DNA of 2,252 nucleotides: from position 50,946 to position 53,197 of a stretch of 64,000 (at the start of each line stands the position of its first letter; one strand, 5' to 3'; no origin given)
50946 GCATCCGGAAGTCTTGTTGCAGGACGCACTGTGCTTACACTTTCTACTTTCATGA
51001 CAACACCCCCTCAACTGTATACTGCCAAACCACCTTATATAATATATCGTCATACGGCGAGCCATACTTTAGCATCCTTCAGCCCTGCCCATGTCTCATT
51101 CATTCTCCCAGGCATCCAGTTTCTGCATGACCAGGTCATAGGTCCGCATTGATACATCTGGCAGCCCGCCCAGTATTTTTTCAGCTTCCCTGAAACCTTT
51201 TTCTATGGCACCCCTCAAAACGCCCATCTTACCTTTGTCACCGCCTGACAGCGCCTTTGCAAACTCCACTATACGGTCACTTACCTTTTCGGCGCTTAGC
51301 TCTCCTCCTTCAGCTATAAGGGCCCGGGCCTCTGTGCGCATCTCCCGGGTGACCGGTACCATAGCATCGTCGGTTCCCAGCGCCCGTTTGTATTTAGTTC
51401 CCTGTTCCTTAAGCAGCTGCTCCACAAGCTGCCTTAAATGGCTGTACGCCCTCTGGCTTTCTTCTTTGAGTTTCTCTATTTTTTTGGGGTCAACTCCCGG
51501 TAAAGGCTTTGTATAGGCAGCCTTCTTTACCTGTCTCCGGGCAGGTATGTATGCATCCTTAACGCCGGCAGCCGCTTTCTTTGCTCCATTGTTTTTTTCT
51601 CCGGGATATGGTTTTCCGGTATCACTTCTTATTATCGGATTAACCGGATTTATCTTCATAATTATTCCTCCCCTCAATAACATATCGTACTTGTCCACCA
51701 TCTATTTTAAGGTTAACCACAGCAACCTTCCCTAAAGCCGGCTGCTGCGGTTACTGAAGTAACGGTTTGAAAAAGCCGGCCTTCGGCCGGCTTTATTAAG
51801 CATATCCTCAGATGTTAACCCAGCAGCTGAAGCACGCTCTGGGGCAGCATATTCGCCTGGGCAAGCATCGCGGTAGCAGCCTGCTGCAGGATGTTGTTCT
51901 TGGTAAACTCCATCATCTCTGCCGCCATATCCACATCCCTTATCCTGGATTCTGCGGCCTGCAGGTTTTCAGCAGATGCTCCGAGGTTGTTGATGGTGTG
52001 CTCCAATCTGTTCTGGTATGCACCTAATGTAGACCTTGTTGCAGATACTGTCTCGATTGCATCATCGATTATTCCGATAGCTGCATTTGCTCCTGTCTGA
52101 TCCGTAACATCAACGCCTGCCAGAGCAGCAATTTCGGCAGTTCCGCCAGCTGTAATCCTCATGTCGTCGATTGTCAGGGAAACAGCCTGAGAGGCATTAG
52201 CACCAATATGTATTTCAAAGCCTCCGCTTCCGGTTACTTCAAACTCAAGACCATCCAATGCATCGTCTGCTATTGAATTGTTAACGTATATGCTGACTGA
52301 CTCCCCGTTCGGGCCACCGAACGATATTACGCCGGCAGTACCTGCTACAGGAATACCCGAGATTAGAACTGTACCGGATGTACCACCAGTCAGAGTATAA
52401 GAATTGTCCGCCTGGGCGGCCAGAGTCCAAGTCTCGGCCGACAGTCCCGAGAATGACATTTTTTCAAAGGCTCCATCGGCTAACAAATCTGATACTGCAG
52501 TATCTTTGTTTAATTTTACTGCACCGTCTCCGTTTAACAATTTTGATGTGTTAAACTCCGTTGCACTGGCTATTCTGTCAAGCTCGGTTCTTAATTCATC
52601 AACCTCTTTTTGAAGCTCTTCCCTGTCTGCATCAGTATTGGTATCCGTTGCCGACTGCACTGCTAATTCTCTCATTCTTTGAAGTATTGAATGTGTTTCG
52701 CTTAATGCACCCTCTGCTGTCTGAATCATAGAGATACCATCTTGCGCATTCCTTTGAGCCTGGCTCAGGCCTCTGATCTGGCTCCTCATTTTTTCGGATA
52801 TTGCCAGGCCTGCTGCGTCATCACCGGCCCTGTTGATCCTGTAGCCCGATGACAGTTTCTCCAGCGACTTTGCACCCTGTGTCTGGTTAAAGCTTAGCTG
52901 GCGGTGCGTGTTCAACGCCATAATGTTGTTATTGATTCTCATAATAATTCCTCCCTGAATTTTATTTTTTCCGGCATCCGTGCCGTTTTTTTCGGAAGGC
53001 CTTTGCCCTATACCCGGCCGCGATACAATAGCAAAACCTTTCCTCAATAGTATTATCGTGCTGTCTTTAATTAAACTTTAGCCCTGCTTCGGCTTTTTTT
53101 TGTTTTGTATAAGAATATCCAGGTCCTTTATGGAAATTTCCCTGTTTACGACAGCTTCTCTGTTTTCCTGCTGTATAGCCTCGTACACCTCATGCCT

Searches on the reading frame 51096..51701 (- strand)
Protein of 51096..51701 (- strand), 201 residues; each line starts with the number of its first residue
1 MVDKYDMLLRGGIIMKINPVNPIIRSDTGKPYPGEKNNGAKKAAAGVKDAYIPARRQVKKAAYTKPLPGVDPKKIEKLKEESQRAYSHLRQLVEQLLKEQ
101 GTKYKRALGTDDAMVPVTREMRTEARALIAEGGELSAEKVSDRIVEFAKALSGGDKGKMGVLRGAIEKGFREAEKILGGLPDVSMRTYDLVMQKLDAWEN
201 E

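Call 33: search_protein_families(library=pfam, proteins=[window:51096-51701:-])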
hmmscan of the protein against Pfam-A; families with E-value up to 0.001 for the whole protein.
window:51096-51701:- (201 aa): 1 family
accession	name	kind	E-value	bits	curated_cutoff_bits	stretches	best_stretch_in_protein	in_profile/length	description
PF18433.6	DUF5610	-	3.3e-07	31.2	26.4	1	127-197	31-116/117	Domain of unknown function (DUF5610)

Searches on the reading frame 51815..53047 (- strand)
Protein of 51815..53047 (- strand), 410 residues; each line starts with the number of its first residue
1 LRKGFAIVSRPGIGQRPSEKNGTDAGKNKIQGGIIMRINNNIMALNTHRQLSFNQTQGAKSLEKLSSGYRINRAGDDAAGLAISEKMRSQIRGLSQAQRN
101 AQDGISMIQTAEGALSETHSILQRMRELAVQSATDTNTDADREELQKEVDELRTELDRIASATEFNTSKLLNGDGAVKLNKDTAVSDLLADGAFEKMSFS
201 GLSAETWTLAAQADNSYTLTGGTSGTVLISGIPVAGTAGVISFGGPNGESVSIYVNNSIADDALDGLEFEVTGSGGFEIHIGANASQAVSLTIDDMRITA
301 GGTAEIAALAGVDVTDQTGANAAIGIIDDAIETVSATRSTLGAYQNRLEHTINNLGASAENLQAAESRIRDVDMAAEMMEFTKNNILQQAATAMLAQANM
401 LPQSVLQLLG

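Call 33: search_protein_families(library=pfam, proteins=[window:51815-53047:-])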
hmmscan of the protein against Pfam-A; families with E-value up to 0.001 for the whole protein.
window:51815-53047:- (410 aa): 2 families
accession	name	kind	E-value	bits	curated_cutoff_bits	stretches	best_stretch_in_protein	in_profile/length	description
PF00669.25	Flagellin_N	-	2e-49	167.7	26.6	1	38-174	1-137/139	Bacterial flagellin N-terminal helical region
PF00700.27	Flagellin_C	-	7e-33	113.3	23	1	324-409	1-86/86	Bacterial flagellin C-terminal helical region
